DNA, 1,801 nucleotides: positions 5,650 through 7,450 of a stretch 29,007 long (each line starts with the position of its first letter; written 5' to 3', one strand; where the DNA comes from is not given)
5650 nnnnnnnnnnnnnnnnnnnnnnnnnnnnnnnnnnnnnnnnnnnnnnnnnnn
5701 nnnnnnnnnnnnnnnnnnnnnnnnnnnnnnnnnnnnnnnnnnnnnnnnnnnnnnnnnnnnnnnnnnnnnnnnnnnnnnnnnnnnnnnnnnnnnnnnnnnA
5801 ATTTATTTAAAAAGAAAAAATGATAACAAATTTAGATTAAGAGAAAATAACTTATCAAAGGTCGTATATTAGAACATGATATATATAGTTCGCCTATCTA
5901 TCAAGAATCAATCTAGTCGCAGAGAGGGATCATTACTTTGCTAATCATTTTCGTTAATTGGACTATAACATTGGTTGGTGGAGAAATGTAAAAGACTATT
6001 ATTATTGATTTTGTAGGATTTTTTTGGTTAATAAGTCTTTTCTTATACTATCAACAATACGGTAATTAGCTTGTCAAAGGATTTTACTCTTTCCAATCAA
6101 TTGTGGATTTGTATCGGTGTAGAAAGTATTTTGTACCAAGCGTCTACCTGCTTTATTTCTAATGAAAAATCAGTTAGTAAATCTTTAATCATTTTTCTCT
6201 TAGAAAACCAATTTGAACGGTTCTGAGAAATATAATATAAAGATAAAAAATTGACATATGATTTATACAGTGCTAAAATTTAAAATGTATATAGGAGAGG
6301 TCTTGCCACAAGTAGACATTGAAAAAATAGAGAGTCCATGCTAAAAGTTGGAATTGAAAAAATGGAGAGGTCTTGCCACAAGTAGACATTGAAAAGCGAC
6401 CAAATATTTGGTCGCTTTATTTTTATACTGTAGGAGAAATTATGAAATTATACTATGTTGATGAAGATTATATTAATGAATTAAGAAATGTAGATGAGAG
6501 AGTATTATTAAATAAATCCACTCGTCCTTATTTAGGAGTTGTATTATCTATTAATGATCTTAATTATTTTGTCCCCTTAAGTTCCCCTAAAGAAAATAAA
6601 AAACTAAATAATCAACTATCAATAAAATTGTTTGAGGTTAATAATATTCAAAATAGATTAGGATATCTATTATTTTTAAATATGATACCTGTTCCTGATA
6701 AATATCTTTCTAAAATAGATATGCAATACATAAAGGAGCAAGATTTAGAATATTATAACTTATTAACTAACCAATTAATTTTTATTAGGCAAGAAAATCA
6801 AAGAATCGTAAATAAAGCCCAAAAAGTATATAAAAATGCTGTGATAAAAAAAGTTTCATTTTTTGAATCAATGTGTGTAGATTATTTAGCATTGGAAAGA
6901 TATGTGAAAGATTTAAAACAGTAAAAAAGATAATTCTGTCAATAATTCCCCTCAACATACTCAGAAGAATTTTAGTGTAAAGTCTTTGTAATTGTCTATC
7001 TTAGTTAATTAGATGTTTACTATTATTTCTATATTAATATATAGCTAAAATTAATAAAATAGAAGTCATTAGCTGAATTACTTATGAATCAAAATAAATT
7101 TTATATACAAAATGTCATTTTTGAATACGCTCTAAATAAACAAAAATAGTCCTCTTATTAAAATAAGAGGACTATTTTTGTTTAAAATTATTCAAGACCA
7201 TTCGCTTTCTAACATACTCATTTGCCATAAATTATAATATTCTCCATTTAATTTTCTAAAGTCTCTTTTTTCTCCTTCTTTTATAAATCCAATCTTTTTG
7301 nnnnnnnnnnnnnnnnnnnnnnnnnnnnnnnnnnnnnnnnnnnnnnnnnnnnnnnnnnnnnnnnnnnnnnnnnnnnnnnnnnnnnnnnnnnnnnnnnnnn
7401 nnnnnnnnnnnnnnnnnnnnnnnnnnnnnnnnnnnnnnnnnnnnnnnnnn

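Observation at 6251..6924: Complete type III toxin-antitoxin / abortive-infection locus of the AbiQ/ToxN family: promoter, 2.9 copies of a 35-nt RNA repeat, attenuator hairpin, endoribonuclease gene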

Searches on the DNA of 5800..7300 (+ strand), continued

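Call 87: search_with_rna_model(model_id=R1, sources=[L013, L014, L015, L016, L018, L019, L020, L021, L022, L023, L024, L025, L026, L027, L028, L029, L030, L031, L032, L033, L034, L035, L036, L037, L038, L039, L040, L041, L042, L043, L044, L045, L046, L047, L048, L049, L050, L051, L052, L053, L054, L055, L056, L057, L058, L059, L060, L061, L062, L063, L064, L065, L066, L067, L068, L069, L070, L071, L072, L073, L074, L075, L076, L077, L078, L079, L080, L081, L082, L083, L084, L085, L086, L087, L088, L089, L090, L091, L092, L093, L094, L095, L096, L098, L116, L129, L149], max_evalue=0.05, make_alignment=true)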
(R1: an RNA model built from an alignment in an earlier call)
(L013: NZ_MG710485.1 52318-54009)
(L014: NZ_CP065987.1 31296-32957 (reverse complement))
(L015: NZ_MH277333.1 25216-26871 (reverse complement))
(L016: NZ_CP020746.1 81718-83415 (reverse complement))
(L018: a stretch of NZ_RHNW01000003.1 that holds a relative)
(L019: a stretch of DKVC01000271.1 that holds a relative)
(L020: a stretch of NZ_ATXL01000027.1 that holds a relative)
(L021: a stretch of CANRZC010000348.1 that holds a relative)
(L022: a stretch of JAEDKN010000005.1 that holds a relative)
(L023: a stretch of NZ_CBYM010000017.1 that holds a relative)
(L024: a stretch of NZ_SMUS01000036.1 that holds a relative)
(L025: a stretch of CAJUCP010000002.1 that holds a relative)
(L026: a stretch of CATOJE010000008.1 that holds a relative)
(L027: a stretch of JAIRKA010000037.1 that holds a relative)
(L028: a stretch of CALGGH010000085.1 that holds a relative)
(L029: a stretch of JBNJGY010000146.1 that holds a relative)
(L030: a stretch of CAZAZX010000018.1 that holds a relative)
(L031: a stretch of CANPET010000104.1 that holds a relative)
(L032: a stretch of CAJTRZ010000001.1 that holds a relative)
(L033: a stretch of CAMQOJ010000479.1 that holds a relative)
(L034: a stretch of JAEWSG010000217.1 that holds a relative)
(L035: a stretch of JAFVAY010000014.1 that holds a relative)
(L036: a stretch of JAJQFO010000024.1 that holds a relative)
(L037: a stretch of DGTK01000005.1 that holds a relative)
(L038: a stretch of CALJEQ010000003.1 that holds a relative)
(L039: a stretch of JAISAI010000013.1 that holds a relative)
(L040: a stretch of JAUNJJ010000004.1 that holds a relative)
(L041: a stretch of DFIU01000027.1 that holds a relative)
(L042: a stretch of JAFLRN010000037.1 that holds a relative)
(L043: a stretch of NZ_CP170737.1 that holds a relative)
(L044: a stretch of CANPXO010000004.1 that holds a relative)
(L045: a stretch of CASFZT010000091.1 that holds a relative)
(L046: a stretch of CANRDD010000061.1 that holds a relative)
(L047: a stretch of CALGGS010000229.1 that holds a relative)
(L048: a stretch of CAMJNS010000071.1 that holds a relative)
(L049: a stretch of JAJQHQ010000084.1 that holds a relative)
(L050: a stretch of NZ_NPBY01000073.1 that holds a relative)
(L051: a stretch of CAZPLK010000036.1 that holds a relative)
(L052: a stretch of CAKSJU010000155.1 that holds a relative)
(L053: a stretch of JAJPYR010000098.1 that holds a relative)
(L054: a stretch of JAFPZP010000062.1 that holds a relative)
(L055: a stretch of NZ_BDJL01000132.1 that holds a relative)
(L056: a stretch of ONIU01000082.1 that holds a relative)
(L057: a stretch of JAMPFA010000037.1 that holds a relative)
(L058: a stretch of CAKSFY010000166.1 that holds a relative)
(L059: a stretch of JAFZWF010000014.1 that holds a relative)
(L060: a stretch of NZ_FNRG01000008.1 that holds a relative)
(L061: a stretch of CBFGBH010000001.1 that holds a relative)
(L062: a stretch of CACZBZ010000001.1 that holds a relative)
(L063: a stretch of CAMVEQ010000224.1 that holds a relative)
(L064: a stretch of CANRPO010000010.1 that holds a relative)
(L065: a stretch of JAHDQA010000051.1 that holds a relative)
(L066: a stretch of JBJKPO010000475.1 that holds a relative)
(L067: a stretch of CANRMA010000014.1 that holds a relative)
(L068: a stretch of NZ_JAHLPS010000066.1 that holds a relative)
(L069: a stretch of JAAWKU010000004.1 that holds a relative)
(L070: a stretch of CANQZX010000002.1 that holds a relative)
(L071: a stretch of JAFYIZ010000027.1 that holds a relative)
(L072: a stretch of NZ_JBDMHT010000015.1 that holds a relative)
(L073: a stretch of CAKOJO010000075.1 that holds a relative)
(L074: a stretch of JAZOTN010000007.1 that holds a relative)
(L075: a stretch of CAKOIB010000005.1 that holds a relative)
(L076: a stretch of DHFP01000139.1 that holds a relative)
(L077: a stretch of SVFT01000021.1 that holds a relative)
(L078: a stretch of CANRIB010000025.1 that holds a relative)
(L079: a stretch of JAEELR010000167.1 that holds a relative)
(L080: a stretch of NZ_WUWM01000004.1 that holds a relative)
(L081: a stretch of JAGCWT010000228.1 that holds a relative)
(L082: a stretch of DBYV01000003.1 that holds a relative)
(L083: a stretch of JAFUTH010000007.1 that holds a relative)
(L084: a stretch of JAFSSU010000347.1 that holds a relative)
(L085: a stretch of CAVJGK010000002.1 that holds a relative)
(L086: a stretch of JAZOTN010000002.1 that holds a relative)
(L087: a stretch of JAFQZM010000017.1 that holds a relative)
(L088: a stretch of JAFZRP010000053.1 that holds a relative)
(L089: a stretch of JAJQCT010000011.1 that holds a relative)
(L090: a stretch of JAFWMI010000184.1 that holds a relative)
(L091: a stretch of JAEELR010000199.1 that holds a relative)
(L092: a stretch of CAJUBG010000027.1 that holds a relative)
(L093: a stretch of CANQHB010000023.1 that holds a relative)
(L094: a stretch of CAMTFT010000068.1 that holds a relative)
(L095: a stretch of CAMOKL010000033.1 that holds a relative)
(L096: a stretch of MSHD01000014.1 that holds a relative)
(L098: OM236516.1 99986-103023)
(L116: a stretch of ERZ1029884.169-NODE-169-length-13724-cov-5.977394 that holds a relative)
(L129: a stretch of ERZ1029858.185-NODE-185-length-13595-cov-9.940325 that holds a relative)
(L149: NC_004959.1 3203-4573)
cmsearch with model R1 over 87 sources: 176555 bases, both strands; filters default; matches with E-value up to 0.05: 14.
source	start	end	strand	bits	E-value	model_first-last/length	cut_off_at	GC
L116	57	91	+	55.1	8.1e-10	1-35/35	no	0.31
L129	2653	2687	-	55.1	8.1e-10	1-35/35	no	0.31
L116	22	56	+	53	2.4e-09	1-35/35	no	0.34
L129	2688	2722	-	53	2.4e-09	1-35/35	no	0.34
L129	2618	2652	-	43.5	3e-07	1-35/35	no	0.29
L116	92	126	+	43.3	3.2e-07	1-35/35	no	0.29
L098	1497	1531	+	36.7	9.2e-06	1-35/35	no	0.4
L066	608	642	+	30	0.00028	1-35/35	no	0.51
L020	604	637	+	25.3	0.003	1-35/35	no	0.35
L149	328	361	+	25.3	0.003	1-35/35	no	0.35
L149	363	396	+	25.3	0.003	1-35/35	no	0.35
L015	488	521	+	24.6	0.0043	1-35/35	no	0.38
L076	577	615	+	24.3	0.0048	1-35/35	no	0.38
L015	452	485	+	22.1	0.015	1-35/35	no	0.41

Alignment A5: 14 matches aligned to the model, 39 columns, each read 5' to 3' on its own strand. Consensus structure (alignment columns), stored with it:
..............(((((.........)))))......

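Call 95: search_dna_similar(query=L098:1485-1545:+, collection=plasmids, mode=distant, max_evalue=1, max_rows=40, rows=spread)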
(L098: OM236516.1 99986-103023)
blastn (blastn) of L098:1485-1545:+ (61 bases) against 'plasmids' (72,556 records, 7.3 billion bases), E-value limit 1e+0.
Records with a match: 40; places in all: 77; records where one place covers at least 80% of the query: 2.
Best place of each record, by identity: 80-90% 40.
By first word of the organism name: Staphylococcus 37; Bacillus 2; Jeotgalibacillus 1.
By predicted mobility (MOB-suite, as given by PLSDB): non-mobilizable 23; mobilizable 17.
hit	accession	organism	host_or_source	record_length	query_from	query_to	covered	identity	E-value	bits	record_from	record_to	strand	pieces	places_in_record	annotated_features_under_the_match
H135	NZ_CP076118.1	Bacillus amyloliquefaciens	Apostichopus japonicus,cell culture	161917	1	61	100%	88.5%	4e-13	80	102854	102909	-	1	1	none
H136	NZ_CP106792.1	Bacillus subtilis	chicken,pure culture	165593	1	61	100%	88.5%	4e-13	80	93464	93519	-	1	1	none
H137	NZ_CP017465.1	Staphylococcus pasteuri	cell culture,Korean fermented food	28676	18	54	61%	89.2%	2e-3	46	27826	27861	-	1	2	none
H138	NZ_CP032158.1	Staphylococcus warneri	cell culture,Laboratory contaminant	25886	18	54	61%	89.2%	2e-3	46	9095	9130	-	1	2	none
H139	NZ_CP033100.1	Staphylococcus warneri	condensation water of the Shenzhou-10 ...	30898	18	54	61%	89.2%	2e-3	46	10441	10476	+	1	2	none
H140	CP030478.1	Staphylococcus aureus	Homo sapiens,blood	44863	18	54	61%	89.2%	2e-3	46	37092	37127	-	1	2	none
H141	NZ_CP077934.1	Staphylococcus aureus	Homo sapiens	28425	18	54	61%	89.2%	2e-3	46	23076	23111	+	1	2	none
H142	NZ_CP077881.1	Staphylococcus aureus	Homo sapiens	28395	18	54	61%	89.2%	2e-3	46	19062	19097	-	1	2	none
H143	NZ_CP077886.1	Staphylococcus aureus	Homo sapiens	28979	18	54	61%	89.2%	2e-3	46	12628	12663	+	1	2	none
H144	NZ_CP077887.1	Staphylococcus aureus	Homo sapiens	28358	18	54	61%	89.2%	2e-3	46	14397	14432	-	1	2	none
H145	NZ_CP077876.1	Staphylococcus aureus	Homo sapiens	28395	18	54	61%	89.2%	2e-3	46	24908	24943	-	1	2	none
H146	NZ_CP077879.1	Staphylococcus aureus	Homo sapiens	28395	18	54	61%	89.2%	2e-3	46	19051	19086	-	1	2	none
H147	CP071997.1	Staphylococcus epidermidis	Homo sapiens,skin,human skin swabs of ...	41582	18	54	61%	89.2%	2e-3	46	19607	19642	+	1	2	none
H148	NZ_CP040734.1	Staphylococcus hominis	Homo sapiens,bacterial colony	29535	18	54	61%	89.2%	2e-3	46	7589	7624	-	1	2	none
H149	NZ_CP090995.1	Staphylococcus epidermidis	Homo sapiens,skin swab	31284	18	54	61%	89.2%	2e-3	46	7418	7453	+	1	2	none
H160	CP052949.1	Staphylococcus epidermidis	Homo sapiens,nose; prosthetic joint ...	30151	18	54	61%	89.2%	2e-3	46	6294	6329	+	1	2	none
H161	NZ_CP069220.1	Staphylococcus epidermidis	sofa,bacteria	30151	18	54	61%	89.2%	2e-3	46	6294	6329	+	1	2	none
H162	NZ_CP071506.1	Staphylococcus haemolyticus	Mouse,Mouse lung tissue,lung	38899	18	54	61%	89.2%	2e-3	46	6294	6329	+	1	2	none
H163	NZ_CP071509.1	Staphylococcus haemolyticus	Mouse,Mouse ung tissue,lung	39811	18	54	61%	89.2%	2e-3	46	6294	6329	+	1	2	none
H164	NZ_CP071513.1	Staphylococcus haemolyticus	Mouse,Mouse lung tissue,lung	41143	18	54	61%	89.2%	2e-3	46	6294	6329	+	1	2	none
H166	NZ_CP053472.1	Staphylococcus warneri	metagenomic assembly,Doubanjiang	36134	18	54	61%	89.2%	2e-3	46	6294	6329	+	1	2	none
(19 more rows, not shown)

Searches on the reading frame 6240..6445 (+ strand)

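Call 50: search_protein_families(library=pfam, proteins=[L098:1581-2111:+, L098:562-1305:+, L098:2152-2562:+], max_evalue=0.01)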
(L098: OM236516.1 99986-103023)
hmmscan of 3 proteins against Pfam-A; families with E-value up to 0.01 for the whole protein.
L098:1581-2111:+ (177 aa): 0 families

L098:562-1305:+ (248 aa): 0 families

L098:2152-2562:+ (137 aa): 0 families
